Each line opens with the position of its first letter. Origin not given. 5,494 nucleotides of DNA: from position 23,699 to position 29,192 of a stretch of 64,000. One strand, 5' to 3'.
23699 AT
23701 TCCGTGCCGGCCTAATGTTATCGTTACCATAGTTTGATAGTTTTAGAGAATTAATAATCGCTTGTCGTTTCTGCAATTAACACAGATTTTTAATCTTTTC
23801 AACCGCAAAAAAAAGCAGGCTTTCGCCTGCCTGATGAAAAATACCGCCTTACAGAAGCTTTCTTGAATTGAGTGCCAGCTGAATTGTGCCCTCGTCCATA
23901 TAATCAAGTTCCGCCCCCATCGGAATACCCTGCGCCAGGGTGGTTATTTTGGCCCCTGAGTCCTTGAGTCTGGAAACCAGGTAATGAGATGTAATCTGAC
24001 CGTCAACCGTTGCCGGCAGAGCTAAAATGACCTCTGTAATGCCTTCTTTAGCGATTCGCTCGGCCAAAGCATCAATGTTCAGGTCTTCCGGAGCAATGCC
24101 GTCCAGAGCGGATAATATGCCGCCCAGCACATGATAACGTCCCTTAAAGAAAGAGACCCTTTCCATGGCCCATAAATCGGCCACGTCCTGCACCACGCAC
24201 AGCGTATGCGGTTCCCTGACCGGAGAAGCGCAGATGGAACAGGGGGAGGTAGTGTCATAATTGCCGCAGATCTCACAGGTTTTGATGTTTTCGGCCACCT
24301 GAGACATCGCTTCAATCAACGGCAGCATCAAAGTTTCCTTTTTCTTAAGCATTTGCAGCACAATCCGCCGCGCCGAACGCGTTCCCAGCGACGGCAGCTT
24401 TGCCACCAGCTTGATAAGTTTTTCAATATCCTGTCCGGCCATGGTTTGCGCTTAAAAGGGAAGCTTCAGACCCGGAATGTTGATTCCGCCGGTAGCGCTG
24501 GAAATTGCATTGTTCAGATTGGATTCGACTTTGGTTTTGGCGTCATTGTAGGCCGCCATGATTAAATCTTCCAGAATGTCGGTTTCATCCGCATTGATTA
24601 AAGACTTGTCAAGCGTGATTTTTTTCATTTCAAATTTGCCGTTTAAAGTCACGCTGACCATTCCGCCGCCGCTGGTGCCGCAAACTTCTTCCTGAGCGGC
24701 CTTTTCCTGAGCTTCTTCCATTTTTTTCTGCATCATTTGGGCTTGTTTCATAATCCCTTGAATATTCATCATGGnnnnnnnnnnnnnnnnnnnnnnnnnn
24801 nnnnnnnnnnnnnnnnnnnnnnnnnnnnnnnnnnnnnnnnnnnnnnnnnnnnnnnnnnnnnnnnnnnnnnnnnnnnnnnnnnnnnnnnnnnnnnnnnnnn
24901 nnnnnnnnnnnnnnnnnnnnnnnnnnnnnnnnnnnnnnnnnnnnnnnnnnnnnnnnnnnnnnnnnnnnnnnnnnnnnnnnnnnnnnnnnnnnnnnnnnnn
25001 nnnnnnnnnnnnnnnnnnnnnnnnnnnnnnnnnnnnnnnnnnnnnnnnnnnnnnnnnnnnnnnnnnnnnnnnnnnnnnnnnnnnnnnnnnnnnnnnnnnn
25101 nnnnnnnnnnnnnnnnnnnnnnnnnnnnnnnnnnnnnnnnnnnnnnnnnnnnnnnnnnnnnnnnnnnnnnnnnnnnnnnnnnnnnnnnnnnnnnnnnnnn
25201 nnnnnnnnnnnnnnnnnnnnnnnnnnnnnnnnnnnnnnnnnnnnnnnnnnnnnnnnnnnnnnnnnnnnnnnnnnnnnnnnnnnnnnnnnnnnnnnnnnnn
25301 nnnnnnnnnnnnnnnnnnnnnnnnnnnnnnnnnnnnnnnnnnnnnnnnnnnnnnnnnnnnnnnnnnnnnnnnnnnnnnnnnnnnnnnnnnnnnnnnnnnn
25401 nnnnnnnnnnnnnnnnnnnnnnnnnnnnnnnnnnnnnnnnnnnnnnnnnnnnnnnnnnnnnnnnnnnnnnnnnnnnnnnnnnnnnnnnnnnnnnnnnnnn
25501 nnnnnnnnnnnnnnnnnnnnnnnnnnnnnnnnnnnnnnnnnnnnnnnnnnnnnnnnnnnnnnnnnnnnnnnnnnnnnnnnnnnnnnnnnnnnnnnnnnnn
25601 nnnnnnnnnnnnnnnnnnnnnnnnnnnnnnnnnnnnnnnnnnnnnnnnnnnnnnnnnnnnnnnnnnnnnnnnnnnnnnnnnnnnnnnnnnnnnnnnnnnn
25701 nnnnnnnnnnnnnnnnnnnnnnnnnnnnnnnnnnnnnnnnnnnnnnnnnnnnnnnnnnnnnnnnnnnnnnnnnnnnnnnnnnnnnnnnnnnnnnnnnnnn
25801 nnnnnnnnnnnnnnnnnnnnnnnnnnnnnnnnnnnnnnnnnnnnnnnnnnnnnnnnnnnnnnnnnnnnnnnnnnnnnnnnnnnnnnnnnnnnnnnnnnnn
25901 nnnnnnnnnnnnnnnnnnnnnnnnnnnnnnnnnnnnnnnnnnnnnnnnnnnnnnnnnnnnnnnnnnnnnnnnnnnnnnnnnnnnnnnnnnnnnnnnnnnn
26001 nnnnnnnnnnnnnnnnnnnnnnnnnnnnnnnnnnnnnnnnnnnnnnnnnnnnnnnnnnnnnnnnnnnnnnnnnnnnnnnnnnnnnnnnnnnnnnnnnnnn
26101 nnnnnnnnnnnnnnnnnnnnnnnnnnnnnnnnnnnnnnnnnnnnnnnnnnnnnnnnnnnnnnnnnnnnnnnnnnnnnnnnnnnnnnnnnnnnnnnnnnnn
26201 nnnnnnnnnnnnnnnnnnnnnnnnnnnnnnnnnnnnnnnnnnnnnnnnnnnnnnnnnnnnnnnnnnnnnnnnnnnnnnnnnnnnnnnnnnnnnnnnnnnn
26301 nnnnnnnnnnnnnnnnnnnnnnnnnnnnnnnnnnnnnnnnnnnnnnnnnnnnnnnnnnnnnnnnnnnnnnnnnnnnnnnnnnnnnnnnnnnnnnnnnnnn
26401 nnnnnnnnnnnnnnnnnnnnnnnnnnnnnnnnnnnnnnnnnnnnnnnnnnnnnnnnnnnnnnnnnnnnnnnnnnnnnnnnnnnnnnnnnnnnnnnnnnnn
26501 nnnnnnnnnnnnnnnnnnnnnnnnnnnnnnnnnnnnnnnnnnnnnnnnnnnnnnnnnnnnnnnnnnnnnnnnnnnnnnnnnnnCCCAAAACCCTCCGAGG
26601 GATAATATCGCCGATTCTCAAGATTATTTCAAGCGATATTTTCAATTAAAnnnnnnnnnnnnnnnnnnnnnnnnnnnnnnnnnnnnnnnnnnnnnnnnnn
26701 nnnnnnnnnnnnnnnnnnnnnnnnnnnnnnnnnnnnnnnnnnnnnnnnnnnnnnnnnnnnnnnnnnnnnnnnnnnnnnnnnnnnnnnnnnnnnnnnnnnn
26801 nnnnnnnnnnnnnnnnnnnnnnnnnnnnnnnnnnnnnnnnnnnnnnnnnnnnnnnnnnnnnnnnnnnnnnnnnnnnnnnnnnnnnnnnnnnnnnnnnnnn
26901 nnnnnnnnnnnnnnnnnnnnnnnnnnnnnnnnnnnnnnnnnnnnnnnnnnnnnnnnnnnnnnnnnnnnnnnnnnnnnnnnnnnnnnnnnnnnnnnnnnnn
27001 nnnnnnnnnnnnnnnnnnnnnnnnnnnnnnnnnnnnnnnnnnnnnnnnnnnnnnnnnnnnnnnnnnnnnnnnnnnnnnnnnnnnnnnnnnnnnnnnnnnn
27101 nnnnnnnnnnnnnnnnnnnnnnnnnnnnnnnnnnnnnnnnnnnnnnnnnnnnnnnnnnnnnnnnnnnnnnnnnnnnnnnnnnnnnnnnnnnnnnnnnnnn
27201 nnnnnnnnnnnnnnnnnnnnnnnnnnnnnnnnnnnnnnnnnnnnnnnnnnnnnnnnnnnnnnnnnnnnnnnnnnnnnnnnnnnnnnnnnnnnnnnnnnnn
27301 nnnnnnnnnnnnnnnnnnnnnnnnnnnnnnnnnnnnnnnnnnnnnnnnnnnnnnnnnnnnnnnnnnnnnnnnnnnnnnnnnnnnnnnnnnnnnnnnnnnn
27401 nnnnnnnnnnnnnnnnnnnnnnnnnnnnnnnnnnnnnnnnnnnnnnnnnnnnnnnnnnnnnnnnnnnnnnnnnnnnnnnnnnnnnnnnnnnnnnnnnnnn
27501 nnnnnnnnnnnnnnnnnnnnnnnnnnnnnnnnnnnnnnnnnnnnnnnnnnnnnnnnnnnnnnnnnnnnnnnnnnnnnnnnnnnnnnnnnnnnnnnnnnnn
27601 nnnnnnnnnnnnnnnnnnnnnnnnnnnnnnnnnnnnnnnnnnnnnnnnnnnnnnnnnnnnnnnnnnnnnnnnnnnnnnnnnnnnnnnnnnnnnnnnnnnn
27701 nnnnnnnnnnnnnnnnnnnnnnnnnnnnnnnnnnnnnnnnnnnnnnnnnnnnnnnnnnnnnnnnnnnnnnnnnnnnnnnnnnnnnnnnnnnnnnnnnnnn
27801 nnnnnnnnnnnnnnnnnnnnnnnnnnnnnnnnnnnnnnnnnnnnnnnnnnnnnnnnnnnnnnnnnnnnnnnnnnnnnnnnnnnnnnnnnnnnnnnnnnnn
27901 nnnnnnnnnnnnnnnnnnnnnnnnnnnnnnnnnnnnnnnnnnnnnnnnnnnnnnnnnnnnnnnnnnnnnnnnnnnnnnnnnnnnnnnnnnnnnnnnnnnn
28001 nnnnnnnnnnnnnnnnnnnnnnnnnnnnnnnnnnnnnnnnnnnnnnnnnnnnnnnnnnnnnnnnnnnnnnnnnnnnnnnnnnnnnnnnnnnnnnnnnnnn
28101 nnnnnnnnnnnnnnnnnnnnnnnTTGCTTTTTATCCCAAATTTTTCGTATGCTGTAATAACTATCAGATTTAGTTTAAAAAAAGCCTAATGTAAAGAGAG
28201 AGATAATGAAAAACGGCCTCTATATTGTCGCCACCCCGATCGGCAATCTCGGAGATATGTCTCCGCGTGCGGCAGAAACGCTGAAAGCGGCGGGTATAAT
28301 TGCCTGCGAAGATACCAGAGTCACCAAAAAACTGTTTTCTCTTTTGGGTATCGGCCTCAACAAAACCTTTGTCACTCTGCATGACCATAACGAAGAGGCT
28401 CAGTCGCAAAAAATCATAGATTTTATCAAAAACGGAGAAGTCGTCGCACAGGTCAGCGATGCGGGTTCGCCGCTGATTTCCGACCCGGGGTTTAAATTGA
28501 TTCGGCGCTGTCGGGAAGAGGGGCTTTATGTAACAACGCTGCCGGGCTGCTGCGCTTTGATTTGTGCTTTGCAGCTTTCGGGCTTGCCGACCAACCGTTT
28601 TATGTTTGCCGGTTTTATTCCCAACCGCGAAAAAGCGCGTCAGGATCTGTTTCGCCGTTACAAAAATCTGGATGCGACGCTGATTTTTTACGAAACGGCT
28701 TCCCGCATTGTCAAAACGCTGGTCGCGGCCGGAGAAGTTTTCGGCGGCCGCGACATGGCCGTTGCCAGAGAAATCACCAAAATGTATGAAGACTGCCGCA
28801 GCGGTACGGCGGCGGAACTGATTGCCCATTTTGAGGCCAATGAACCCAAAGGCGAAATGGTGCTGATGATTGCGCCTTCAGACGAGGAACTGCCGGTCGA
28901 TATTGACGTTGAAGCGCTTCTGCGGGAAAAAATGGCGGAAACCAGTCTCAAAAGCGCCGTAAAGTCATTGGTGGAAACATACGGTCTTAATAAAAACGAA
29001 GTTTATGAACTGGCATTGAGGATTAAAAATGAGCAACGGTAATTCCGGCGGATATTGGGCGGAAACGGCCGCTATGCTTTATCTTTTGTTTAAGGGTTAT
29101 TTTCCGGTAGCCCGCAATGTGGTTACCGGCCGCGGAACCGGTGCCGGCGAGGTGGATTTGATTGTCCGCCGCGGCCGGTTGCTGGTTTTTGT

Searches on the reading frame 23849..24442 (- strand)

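Call 94: search_protein_families(library=pfam, proteins=[window:23849-24442:-], max_evalue=0.00001)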
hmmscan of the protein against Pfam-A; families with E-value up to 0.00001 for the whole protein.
window:23849-24442:- (197 aa): 4 families
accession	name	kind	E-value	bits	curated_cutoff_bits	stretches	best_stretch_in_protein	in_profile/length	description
PF13662.12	Toprim_4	-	6.8e-23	81.1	25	1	80-170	2-85/85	Toprim domain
PF21175.2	RecR_C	-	7.1e-10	38.6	22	1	172-195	1-24/24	RecR, C-terminal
PF21176.3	RecR_HhH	-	2.7e-07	30.7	27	1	6-49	1-44/45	RecR, helix-hairpin-helix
PF02132.21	RecR_ZnF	-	9.1e-07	29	22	1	53-73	1-21/21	RecR, Cys4-zinc finger domain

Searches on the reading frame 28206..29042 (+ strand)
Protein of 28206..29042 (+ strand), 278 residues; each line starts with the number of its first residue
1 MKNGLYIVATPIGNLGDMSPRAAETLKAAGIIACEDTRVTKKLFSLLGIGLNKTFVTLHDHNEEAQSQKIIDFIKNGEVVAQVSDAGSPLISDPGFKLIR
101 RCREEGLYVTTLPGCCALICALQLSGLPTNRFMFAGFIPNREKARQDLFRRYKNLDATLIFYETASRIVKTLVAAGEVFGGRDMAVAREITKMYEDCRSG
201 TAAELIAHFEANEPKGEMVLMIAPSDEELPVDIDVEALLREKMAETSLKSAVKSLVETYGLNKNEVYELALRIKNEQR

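Call 9: search_protein_families(library=pfam, proteins=[window:28206-29042:+], max_evalue=0.0001)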
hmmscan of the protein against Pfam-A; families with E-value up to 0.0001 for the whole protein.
window:28206-29042:+ (278 aa): 2 families
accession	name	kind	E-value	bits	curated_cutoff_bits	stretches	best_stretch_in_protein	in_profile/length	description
PF00590.25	TP_methylase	-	4.2e-23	82.8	27.8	1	5-205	2-211/212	Tetrapyrrole (Corrin/Porphyrin) Methylases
PF23016.2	RsmI_C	-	2.4e-09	37.3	27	1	232-274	4-46/46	RsmI C-terminal HTH domain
